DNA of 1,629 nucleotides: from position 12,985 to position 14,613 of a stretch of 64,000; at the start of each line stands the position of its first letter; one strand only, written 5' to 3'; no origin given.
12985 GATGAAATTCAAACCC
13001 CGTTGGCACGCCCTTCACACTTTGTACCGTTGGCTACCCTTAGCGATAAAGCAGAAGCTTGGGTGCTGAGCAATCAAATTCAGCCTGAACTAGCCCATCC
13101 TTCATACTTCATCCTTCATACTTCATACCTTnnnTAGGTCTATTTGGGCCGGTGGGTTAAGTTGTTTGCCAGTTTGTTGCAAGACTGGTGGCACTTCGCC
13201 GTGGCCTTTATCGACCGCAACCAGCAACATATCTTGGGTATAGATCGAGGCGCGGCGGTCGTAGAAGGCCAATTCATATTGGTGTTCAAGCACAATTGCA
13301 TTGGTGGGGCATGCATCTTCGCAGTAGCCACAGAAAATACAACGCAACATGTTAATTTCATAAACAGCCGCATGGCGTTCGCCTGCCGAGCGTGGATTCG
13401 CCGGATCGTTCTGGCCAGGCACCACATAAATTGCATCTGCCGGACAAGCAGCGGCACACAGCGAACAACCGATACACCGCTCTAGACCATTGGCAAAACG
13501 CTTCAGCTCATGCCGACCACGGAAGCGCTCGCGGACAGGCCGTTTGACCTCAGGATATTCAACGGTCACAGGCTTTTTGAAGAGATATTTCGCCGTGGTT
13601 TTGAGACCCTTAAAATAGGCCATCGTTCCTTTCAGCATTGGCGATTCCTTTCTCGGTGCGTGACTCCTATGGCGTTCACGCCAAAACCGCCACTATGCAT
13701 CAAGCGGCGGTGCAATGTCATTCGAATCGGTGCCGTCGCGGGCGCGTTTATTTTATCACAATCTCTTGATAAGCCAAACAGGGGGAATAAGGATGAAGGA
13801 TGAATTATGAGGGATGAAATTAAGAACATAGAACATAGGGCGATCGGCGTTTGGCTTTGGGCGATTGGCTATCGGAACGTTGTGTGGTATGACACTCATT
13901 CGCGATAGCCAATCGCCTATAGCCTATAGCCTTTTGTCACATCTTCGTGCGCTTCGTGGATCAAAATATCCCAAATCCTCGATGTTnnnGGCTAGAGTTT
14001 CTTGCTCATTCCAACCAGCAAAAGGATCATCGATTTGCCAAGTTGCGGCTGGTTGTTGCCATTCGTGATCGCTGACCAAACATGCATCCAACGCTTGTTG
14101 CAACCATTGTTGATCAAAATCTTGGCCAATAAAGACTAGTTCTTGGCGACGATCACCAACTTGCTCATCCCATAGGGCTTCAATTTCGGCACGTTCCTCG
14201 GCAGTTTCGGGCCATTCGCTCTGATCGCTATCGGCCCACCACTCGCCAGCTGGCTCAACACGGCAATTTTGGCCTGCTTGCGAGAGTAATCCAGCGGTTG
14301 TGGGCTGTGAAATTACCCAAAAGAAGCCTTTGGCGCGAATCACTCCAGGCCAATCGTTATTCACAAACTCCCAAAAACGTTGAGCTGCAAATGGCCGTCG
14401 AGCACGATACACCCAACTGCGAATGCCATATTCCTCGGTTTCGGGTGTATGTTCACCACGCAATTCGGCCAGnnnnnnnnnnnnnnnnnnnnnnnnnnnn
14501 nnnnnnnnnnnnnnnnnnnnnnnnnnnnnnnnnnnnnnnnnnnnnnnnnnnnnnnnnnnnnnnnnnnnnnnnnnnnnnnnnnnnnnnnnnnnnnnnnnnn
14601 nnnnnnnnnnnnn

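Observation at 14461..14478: COG0523/CobW metallochaperone gene broken by a single in-frame TGA between the GTPase and CobW_C domains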

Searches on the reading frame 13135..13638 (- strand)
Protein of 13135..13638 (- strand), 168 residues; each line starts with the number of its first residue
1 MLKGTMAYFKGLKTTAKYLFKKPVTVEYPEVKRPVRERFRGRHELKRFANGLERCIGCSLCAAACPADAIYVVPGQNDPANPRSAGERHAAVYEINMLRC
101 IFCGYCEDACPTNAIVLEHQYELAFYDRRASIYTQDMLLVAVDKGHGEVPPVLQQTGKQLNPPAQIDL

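Call 49: search_protein_families(library=pfam, proteins=[window:13135-13638:-])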
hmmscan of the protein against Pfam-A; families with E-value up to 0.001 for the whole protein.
window:13135-13638:- (168 aa): 14 families
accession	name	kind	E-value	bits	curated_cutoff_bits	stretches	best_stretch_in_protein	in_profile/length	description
PF00037.32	Fer4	-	7.7e-16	57.6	21.1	2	93-115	1-23/24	4Fe-4S binding domain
PF12838.12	Fer4_7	-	1.1e-12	48.6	27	1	54-114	1-52/52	4Fe-4S dicluster domain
PF13187.11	Fer4_9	-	3.1e-12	46.8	27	2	54-115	1-52/52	4Fe-4S dicluster domain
PF13484.11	Fer4_16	-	1.1e-10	42.5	30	1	99-123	1-24/66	4Fe-4S double cluster binding domain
PF12837.12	Fer4_6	-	8.8e-09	35.3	25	2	53-70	7-24/24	4Fe-4S binding domain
PF14697.11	Fer4_21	-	1.5e-08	35.1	35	1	53-70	39-57/59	4Fe-4S dicluster domain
PF13237.11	Fer4_10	-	2e-08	34.5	25.5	1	52-111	6-53/53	4Fe-4S dicluster domain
PF12797.12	Fer4_2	-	2.1e-08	34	24.5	1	52-67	7-22/22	4Fe-4S binding domain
PF13183.11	Fer4_8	-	6e-08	33.6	27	1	52-113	2-67/68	4Fe-4S dicluster domain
PF13534.11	Fer4_17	-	2e-07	31.9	22.2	1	54-113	1-59/61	4Fe-4S dicluster domain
PF25160.1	LdpA_Fe-S-bd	-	6.2e-06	26.3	27.6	0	53-71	26-44/49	LdpA Fe-S cluster-binding domain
PF12800.12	Fer4_4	-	1.5e-05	25.4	24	0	53-67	2-16/17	4Fe-4S binding domain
PF17179.9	Fer4_22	-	1.7e-05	26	27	0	32-67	58-93/95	4Fe-4S dicluster domain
PF12798.12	Fer4_3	-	6.3e-05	23.9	27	0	100-114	1-15/15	4Fe-4S binding domain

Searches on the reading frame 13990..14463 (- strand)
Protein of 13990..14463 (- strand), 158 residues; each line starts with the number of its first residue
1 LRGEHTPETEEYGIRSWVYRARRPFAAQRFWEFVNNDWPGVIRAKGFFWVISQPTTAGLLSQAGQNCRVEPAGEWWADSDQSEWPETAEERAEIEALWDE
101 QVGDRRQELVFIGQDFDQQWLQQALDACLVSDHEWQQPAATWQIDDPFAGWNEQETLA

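Call 5: search_protein_families(library=pfam, proteins=[window:13990-14463:-])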
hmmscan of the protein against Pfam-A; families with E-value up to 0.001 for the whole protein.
window:13990-14463:- (158 aa): 1 family
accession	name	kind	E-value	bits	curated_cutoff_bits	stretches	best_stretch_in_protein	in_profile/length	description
PF07683.19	CobW_C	-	5.4e-28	97.1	22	1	14-129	1-94/94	Cobalamin synthesis protein cobW C-terminal domain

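Call 71: search_protein_representatives(protein=window:13990-14463:-)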
Query: 158 residues. Proteins with E-value up to 0.001 (for the whole library): 3269; up to 1e-10: 1539; up to 1e-30: 57. The best 150 are listed.
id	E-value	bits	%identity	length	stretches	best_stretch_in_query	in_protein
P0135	1.5e-44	168.1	49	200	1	1-154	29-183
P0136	4.1e-43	163.4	50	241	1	1-153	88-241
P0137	3.2e-41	157.3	48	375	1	1-153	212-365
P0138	2.1e-39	151.4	48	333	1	2-154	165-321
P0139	2.4e-38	147.9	49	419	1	1-156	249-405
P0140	6.3e-38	146.5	48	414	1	4-154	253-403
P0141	1.0e-37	145.9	47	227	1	1-152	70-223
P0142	1.4e-37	145.4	48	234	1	1-152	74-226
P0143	4.5e-37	143.7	49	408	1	2-148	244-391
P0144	7.5e-37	143.0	47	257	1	1-153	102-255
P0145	1.0e-36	142.6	46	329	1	2-152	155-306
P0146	7.8e-36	139.7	50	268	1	4-152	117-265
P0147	8.5e-36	139.6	46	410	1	2-155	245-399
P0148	1.3e-35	139.0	47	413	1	5-152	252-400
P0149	2.8e-35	137.9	44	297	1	2-156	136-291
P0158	3.2e-34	134.5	49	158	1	1-154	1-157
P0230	1.6e-28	115.9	44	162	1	1-144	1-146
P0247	9.7e-28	113.4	44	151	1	1-154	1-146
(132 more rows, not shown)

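Call 73: find_encoding_contigs(protein=P0158, flank=2500, max_places=4)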
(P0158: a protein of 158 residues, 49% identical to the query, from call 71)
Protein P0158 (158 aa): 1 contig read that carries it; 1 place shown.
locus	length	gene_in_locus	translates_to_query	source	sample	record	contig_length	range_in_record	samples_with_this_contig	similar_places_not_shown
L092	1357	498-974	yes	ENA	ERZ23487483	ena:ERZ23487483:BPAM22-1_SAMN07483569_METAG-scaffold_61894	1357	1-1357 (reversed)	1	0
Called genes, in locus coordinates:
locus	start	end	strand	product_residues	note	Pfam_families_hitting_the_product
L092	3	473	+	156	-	?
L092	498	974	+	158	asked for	PF07683:CobW_C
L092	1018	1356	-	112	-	?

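Call 76: find_encoding_contigs(protein=P0230, flank=2500, max_places=3)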
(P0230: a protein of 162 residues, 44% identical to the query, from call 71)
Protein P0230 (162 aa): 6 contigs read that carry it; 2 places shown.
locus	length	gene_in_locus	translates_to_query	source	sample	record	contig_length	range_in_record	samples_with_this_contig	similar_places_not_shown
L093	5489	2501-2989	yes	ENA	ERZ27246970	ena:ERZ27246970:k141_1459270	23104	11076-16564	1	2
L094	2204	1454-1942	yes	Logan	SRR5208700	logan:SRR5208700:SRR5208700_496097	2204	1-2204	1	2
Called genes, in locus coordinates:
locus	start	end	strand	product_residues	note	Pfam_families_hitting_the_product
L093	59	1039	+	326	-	PF02492:cobW (weak), PF07683:CobW_C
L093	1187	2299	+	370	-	PF23414:Beta-prop_EML_2 (weak), PF24807:WD40_CDC20-Fz, PF25174:Beta-prop_THOC3, PF23381:Beta-prop_IFT122_1st, PF23381:Beta-prop_IFT122_1st, PF24807:WD40_CDC20-Fz, PF25175:Beta-prop_WDR5, PF25174:Beta-prop_THOC3, +12 more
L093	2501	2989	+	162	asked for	PF07683:CobW_C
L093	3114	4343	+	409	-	PF02492:cobW, PF07683:CobW_C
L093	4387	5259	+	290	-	PF01966:HD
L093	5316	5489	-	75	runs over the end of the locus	-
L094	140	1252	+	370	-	PF23414:Beta-prop_EML_2 (weak), PF24807:WD40_CDC20-Fz, PF25174:Beta-prop_THOC3, PF23381:Beta-prop_IFT122_1st, PF23381:Beta-prop_IFT122_1st, PF24807:WD40_CDC20-Fz, PF25175:Beta-prop_WDR5, PF25174:Beta-prop_THOC3, +12 more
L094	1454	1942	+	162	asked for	PF07683:CobW_C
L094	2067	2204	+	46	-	?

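Call 77: find_encoding_contigs(protein=P0247, flank=2500, max_places=3)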
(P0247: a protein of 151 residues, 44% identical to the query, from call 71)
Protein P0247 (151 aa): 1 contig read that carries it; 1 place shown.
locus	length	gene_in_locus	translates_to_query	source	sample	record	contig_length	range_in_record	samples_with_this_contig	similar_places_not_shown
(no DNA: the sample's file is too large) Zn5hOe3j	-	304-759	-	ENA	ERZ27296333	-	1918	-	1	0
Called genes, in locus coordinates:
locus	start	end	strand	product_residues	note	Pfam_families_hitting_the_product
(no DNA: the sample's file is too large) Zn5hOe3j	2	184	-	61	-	?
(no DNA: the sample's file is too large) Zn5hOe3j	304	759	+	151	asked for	PF07683:CobW_C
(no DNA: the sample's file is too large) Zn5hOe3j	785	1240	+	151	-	PF01475:FUR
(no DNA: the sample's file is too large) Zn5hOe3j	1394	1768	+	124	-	-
